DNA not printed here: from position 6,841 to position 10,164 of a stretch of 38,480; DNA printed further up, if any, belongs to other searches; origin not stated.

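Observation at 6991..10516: MarR regulator followed by a helicase-nuclease fusion (Upf1-like SF1 helicase + DUF559/Vsr-like endonuclease): candidate nucleic-acid defence or repair gene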

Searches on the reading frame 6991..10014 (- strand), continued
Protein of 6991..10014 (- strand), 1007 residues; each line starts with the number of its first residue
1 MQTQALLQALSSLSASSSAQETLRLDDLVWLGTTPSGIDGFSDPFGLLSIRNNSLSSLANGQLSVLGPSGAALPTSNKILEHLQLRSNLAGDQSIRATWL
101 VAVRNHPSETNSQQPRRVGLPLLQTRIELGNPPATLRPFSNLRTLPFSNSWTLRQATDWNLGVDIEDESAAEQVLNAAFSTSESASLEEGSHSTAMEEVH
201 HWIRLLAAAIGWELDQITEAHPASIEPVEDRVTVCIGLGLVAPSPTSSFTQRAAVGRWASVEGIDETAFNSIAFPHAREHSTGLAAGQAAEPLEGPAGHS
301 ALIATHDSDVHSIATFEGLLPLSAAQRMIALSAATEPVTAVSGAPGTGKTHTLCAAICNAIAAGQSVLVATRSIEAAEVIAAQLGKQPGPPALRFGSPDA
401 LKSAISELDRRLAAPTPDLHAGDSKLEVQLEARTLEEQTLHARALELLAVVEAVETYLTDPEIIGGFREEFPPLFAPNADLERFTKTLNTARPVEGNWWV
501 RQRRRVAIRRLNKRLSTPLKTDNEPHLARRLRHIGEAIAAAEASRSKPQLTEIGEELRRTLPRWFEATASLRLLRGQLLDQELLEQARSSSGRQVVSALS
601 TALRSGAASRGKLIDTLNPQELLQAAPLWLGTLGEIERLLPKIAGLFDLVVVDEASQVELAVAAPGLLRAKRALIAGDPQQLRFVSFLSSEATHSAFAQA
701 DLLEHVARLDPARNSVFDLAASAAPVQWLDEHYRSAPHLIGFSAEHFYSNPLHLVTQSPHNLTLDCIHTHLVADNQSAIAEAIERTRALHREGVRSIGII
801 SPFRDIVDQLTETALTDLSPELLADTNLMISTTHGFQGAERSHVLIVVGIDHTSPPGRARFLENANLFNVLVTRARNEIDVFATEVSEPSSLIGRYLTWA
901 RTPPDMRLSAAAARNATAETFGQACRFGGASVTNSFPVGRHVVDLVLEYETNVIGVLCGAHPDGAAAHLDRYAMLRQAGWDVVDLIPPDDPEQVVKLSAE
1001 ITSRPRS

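Call 36: predict_structure(alignment_id=A1)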
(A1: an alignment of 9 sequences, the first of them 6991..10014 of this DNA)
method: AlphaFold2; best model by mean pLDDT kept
length: 1007 residues; sequences in the alignment: 9
mean_pLDDT: 69.4   pTM: 0.57
mean pLDDT of the five models: 69.4, 68.7, 65.5, 61.4, 59.9
residues with pLDDT >= 90: 45; 70-90: 533; 50-70: 266; < 50: 163
segments of 3 or more residues with pLDDT < 50: 17-19, 36-45, 47-61, 109-112, 132-149, 181-190, 245-248, 277-314, 684-687, 731-765, 903-913, 1005-1007
pLDDT, mean of each block of 10 residues (from residue 1): 81 57 77 51 45 36 62 68 64 71 72 67 71 36 38 58 68 61 44 61 82 85 81 85 55 77 86 63 34 30 28 47 67 82 66 81 85 78 73 78 85 62 74 87 88 74 82 87 89 81 86 77 78 87 83 84 85 79 77 82 74 76 80 81 89 82 89 82 49 73 81 78 73 39 40 41 56 87 93 86 77 86 84 58 80 68 54 62 68 60 40 59 66 60 67 70 75 66 68 60 51
secondary structure, 60 per line:
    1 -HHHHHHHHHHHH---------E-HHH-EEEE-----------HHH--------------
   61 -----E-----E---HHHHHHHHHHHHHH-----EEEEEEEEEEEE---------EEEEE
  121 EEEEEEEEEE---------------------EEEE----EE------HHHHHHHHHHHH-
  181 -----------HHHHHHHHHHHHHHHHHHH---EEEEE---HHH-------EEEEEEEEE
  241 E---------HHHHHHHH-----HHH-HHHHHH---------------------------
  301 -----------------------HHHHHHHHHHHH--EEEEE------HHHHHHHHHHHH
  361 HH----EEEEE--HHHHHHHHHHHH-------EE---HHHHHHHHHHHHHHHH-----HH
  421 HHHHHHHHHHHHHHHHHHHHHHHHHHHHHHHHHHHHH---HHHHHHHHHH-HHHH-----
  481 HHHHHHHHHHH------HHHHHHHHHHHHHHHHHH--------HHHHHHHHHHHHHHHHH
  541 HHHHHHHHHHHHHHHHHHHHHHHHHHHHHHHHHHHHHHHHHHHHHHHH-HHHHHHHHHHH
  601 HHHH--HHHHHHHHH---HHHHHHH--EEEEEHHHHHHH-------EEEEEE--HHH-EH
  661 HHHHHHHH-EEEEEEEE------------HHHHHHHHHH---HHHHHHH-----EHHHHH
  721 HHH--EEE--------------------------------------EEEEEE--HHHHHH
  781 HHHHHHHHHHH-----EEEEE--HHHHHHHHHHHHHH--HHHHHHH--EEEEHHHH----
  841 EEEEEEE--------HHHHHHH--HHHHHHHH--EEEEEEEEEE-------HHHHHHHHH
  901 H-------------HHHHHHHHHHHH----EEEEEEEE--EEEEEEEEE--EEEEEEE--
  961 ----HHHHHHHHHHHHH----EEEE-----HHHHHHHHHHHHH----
elements in order (helices of 4 or more, strands of 3 or more residues): H2-13 E29-32 H76-89 E95-106 E116-130 E152-155 H168-179 H192-210 E214-218 E232-241 H251-258 H268-273 H324-335 E338-342 H349-362 E367-371 H374-385 H398-413 H419-457 H461-470 H472-475 H481-491 H498-515 H524-588 H590-604 H607-615 H619-625 E628-632 H633-639 E647-652 H660-668 E670-677 H690-699 H703-709 H716-723 E726-728 E767-772 H775-791 E797-801 H804-817 H820-826 E829-832 H833-836 E841-847 H856-862 H865-872 E875-884 H892-901 H915-926 E931-938 E941-949 E952-958 H965-977 E982-985 H991-1003

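Call 40: fold_search(model_id=the predicted structure, library=pdb)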
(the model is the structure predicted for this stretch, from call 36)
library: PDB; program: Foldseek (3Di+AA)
matches with E <= 10: 1098; with E <= 0.001: 94
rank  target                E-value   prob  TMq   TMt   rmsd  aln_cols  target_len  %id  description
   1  8ftm_B                2.8e-15  1.00  0.29  0.38  32.6       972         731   14  Setx-ssRNA-ADP-SO4 complex (released 2023-10-25)
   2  8ftm_A                3.0e-15  1.00  0.30  0.40  31.5       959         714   14  Setx-ssRNA-ADP-SO4 complex (released 2023-10-25)
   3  8ro2_Q                7.0e-15  1.00  0.29  0.23  21.4       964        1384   13  Integrative Structure of the human intron lariat Spliceosome (ILS'') (released 2024-09-18)
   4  2wjv_B                8.8e-15  1.00  0.30  0.37  24.7       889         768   12  Crystal structure of the complex between human nonsense mediated decay factors UPF1 and UPF2 (released 2009-07-07)
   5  5mqf_U                1.1e-14  1.00  0.29  0.24  21.2       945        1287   13  Cryo-EM structure of a human spliceosome activated for step 2 of splicing (C* complex) (released 2017-03-22)
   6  8xi2_Q                1.2e-14  1.00  0.30  0.24  21.3       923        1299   13  Cryo-EM structure of the Chlamydomonas C* complex (released 2024-10-09)
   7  9l5s_Y                1.2e-14  1.00  0.30  0.23  24.8      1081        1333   12  Cryo-EM structure of the thermophile spliceosome (state B*Q1) (released 2025-03-12)
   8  2wjv_A                3.1e-14  1.00  0.29  0.36  25.3       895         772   12  Crystal structure of the complex between human nonsense mediated decay factors UPF1 and UPF2 (released 2009-07-07)
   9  7a5p_U                3.6e-14  1.00  0.30  0.24  21.1       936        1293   13  Human C Complex Spliceosome - Medium-resolution PERIPHERY (released 2020-10-14)
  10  2xzl_A                5.0e-14  1.00  0.30  0.39  24.6       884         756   12  Upf1-RNA complex (released 2011-03-30)
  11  5z56_Q                6.1e-14  1.00  0.29  0.23  21.1       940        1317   13  cryo-EM structure of a human activated spliceosome (mature Bact) at 5.1 angstrom. (released 2018-09-19)
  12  9l5t_Y                6.1e-14  1.00  0.30  0.23  26.1      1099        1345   12  Cryo-EM structure of the thermophile spliceosome (state B*Q2) (released 2025-03-12)
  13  2xzo_A                7.7e-14  1.00  0.31  0.47  24.1       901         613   12  Upf1 helicase - RNA complex (released 2011-03-30)
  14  4pj3                  9.7e-14  1.00  0.29  0.23  21.5       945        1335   12  Structural insight into the function and evolution of the spliceosomal helicase Aquarius, Structure of Aquarius in compl (released 2015-01-21)
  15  8c6j_U                1.2e-13  1.00  0.31  0.24  21.0       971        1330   13  Human spliceosomal PM5 C* complex (released 2023-07-12)
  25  4b3g_A                2.5e-12  1.00  0.30  0.47  24.2       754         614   16  crystal structure of Ighmbp2 helicase in complex with RNA (released 2012-09-26)
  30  4b3g_B                9.3e-12  1.00  0.29  0.46  22.1       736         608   17  crystal structure of Ighmbp2 helicase in complex with RNA (released 2012-09-26)
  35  5mzn                  1.3e-10  1.00  0.31  0.42  19.2      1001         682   14  Helicase Sen1 (released 2017-04-19)
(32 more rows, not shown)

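Call 56: search_dna_similar(query=window:6991-10014:-, collection=plasmids, mode=protein, max_rows=15, max_evalue=1e-10)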
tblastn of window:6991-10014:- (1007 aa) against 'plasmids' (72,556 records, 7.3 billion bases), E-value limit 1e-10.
Records with a match: 156; places in all: 156; records where one place covers at least 80% of the query: 0.
Best place of each record, by identity: <60% 156.
By first word of the organism name: Ralstonia 88; Acinetobacter 20; Raoultella 10; Klebsiella 8; Rhizobium 4; Thioclava 4; Nostoc 4; Escherichia 3; Mesorhizobium 2; Bacteroides 1; and 12 more.
By predicted mobility (MOB-suite, as given by PLSDB): mobilizable 112; non-mobilizable 32; conjugative 12.
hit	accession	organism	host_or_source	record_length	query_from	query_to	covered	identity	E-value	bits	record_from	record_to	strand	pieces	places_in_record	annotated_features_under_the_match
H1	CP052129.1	Ralstonia solanacearum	tomato,cell culture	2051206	588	982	39%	27.6%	2e-13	83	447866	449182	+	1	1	none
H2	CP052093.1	Ralstonia solanacearum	tomato,cell culture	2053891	588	982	39%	27.6%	2e-13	83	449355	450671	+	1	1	none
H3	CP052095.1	Ralstonia solanacearum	tomato,cell culture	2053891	588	982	39%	27.6%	2e-13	83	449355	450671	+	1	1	none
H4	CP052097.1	Ralstonia solanacearum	tomato,cell culture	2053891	588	982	39%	27.6%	2e-13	83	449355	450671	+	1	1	none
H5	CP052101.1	Ralstonia solanacearum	tomato,cell culture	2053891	588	982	39%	27.6%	2e-13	83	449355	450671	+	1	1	none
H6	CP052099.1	Ralstonia solanacearum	tomato,cell culture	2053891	588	982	39%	27.6%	2e-13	83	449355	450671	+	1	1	none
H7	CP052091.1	Ralstonia solanacearum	tomato,cell culture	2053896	588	982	39%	27.6%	2e-13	83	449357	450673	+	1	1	none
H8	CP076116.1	Ralstonia solanacearum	cell culture,wilting pepper (C. annuum) ...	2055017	588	982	39%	27.6%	2e-13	83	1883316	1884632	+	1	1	none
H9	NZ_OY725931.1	Bacteroides finegoldii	-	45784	596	1007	41%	26.4%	8e-15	87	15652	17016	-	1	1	DUF3320 domain-containing protein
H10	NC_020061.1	Rhizobium tropici CIAT 899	Phaseolus vulgaris root nodule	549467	621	982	36%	29.4%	8e-24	117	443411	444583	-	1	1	AAA domain-containing protein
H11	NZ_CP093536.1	Ralstonia pseudosolanacearum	cell culture,pepper stem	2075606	604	982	38%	27.7%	3e-14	86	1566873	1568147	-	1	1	none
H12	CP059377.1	Ralstonia solanacearum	cell clture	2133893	604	982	38%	27.7%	3e-14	86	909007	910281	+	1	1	DUF3320 domain-containing protein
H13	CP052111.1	Ralstonia solanacearum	tomato,cell culture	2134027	604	982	38%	27.7%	3e-14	86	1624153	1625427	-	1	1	DUF3320 domain-containing protein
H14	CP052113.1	Ralstonia solanacearum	tomato,cell culture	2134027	604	982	38%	27.7%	3e-14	86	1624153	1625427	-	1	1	DUF3320 domain-containing protein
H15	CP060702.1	Ralstonia solanacearum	tomato,cell culture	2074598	604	982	38%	27.7%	1e-13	84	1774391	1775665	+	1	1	none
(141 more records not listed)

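Call 57: search_dna_similar(query=window:6991-10014:-, collection=phages, mode=protein, max_rows=10, max_evalue=1e-10)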
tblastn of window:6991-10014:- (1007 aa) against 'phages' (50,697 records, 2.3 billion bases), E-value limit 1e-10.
Records with a match: 2; places in all: 2; records where one place covers at least 80% of the query: 0.
Best place of each record, by identity: <60% 2.
By first word of the organism name: Bacteriophage 2.
By host as written in the record: - 2.
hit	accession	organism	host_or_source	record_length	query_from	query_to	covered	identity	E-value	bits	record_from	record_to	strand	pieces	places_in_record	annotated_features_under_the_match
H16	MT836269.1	Bacteriophage sp.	human fecal samples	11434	596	1007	41%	26.3%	3e-16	91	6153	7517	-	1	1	record has no annotation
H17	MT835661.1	Bacteriophage sp.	human fecal samples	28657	621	886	26%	26.2%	1e-12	79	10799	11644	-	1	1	record has no annotation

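Call 82: search_protein_families(library=padloc, proteins=[L075:9116-12220:+, L062:7855-11097:+, L058:9071-12145:+, L006:9221-12067:+, L019:9455-12226:+, L008:8513-11431:+, L005:9986-12973:+], max_evalue=1e-10)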
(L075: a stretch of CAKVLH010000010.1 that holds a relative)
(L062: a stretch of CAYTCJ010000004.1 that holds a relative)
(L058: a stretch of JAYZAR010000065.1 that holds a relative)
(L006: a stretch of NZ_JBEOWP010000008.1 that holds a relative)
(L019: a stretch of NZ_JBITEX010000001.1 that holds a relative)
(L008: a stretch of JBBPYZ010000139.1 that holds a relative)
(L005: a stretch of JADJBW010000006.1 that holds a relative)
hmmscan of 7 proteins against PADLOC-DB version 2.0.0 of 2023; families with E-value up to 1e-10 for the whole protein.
L075:9116-12220:+ (1034 aa): 5 families
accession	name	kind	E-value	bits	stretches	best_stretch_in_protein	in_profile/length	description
PDLC05009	PDC-S37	-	3.6e-54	182.1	2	422-1030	712-1335/1550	-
PDLC03924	MkoC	-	1.2e-50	170.7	1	422-925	448-970/1136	-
PDLC03920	MkoA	-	6.4e-39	132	1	313-899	616-1071/1112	-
PDLC03921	MkoA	-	2.1e-30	103.3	1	648-898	1295-1561/1607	-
PDLC02194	Hhe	-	1.3e-26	90.2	1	615-1030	1346-1777/1911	-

L062:7855-11097:+ (1080 aa): 5 families
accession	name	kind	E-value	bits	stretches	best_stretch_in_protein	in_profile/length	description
PDLC05009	PDC-S37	-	3.8e-69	231.8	2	693-1078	936-1340/1550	-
PDLC03924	MkoC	-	3.3e-50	169.2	1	464-968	419-969/1136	-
PDLC02194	Hhe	-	1.7e-46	156.2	1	661-1079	1345-1783/1911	-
PDLC03920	MkoA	-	1.3e-41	140.9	1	349-949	603-1077/1112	-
PDLC03921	MkoA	-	7e-30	101.5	1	690-949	1292-1568/1607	-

L058:9071-12145:+ (1024 aa): 6 families
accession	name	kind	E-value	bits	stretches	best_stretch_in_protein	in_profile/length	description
PDLC03924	MkoC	-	1.8e-46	156.8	1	643-922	668-976/1136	-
PDLC05009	PDC-S37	-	1.3e-45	153.8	2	423-974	716-1289/1550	-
PDLC03920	MkoA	-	2.3e-45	153.3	1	286-897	593-1077/1112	-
PDLC03921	MkoA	-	6.5e-36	121.5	1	646-897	1297-1568/1607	-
PDLC02194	Hhe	-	3e-24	82.4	1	645-900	1380-1642/1911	-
PDLC02895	DpdJ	-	2.7e-13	45.7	0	809-897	372-455/2112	DpdJ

L006:9221-12067:+ (948 aa): 5 families
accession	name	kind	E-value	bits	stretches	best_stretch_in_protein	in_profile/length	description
PDLC03920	MkoA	-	3.8e-33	112.9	1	255-827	610-1077/1112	-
PDLC03924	MkoC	-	1.7e-31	107.2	1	575-825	666-943/1136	-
PDLC05009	PDC-S37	-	1.8e-25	87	1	572-945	930-1338/1550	-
PDLC03921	MkoA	-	1.1e-18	64.5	1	579-825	1296-1566/1607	-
PDLC02194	Hhe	-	7.8e-15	51.2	1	554-933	1355-1768/1911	-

L019:9455-12226:+ (923 aa): 5 families
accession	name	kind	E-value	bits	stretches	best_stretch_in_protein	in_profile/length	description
PDLC03924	MkoC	-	1.8e-33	113.7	1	548-788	666-936/1136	-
PDLC03920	MkoA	-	8.3e-32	108.5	1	240-795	615-1075/1112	-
PDLC05009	PDC-S37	-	3.8e-26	89.2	1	546-731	931-1116/1550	-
PDLC02194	Hhe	-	9e-17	57.6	0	525-727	1353-1550/1911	-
PDLC03921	MkoA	-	1.5e-16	57.3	1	552-788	1296-1559/1607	-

L008:8513-11431:+ (972 aa): 5 families
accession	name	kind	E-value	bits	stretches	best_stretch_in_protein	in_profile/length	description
PDLC03920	MkoA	-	1.3e-32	111.1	1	293-841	627-1073/1112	-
PDLC03924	MkoC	-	2.5e-32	110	1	591-856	666-963/1136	-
PDLC05009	PDC-S37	-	3.3e-25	86.1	1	588-811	930-1158/1550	-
PDLC03921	MkoA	-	5.2e-18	62.2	0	739-840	1465-1563/1607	-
PDLC02194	Hhe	-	2.4e-12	42.9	0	589-812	1374-1599/1911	-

L005:9986-12973:+ (995 aa): 5 families
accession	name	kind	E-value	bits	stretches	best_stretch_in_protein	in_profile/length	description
PDLC03920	MkoA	-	2.2e-26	90.5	1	297-663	625-827/1112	-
PDLC03924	MkoC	-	5.3e-24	82.4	1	776-863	859-942/1136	-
PDLC05009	PDC-S37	-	2.7e-22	76.5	1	621-732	931-1038/1550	-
PDLC03921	MkoA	-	1e-14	51.3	0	300-351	1039-1092/1607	-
PDLC02194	Hhe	-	5e-12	41.9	0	627-734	1380-1481/1911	-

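Call 84: search_protein_families(library=pfam, proteins=[L024:6959-8242:+, L024:8443-9381:+, L024:12356-14017:+, L064:11224-11583:+, L018:11998-12873:+, L018:12843-15089:+, L034:6532-7818:+, L014:5824-6402:+, L074:8144-8545:-, L074:6876-8087:-], max_evalue=0.0001)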
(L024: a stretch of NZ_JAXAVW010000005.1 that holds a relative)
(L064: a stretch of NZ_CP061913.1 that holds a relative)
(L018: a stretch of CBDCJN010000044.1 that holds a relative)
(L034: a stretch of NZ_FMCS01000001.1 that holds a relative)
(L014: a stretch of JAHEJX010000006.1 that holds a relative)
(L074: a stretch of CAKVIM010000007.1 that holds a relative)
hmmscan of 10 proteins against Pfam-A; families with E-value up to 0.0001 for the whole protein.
L024:6959-8242:+ (427 aa): 3 families
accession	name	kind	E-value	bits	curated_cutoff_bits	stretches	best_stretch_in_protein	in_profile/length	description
PF01595.25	CNNM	-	9.3e-47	159.5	28.4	1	11-188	3-173/181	Cyclin M transmembrane N-terminal domain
PF03471.22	CorC_HlyC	-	4.9e-15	55.8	27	1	341-417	4-79/81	Transporter associated domain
PF00571.33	CBS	-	1.2e-13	51.5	24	1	271-323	3-56/57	CBS domain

L024:8443-9381:+ (312 aa): 4 families
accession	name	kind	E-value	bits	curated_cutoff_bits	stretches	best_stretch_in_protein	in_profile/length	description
PF04539.22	Sigma70_r3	-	2.3e-24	85.7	25.3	1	158-233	1-76/78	Sigma-70 region 3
PF04542.20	Sigma70_r2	-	2.8e-21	75.5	24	1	79-148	1-70/71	Sigma-70 region 2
PF04545.22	Sigma70_r4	-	1.2e-16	60.3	24.1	1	247-300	1-50/50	Sigma-70, region 4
PF00140.25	Sigma70_r1_2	-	2.5e-13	50.2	22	1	16-49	1-34/34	Sigma-70 factor, region 1.2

L024:12356-14017:+ (553 aa): 0 families

L064:11224-11583:+ (119 aa): 1 family
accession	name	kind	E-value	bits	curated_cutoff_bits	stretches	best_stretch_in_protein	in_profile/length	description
PF01471.23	PG_binding_1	-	2e-09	37.9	23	1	54-102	6-57/57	Putative peptidoglycan binding domain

L018:11998-12873:+ (291 aa): 0 families

L018:12843-15089:+ (748 aa): 2 families
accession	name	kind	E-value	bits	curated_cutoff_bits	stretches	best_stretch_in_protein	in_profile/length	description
PF22633.2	F5_F8_type_C_2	-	3.2e-24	85.8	27.8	1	78-160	2-91/91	NedA-like, galactose-binding domain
PF00754.31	F5_F8_type_C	-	6.7e-24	84.9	28.2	1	62-175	2-125/127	F5/8 type C domain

L034:6532-7818:+ (428 aa): 0 families

L014:5824-6402:+ (192 aa): 0 families

L074:8144-8545:- (133 aa): 0 families

L074:6876-8087:- (403 aa): 2 families
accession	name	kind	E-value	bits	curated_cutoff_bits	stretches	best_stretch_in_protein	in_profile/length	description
PF13416.11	SBP_bac_8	-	1.3e-33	117.4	27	1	47-342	1-278/279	Bacterial extracellular solute-binding protein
PF01547.30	SBP_bac_1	-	6.7e-32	112.1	26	1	43-313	6-306/307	Bacterial extracellular solute-binding protein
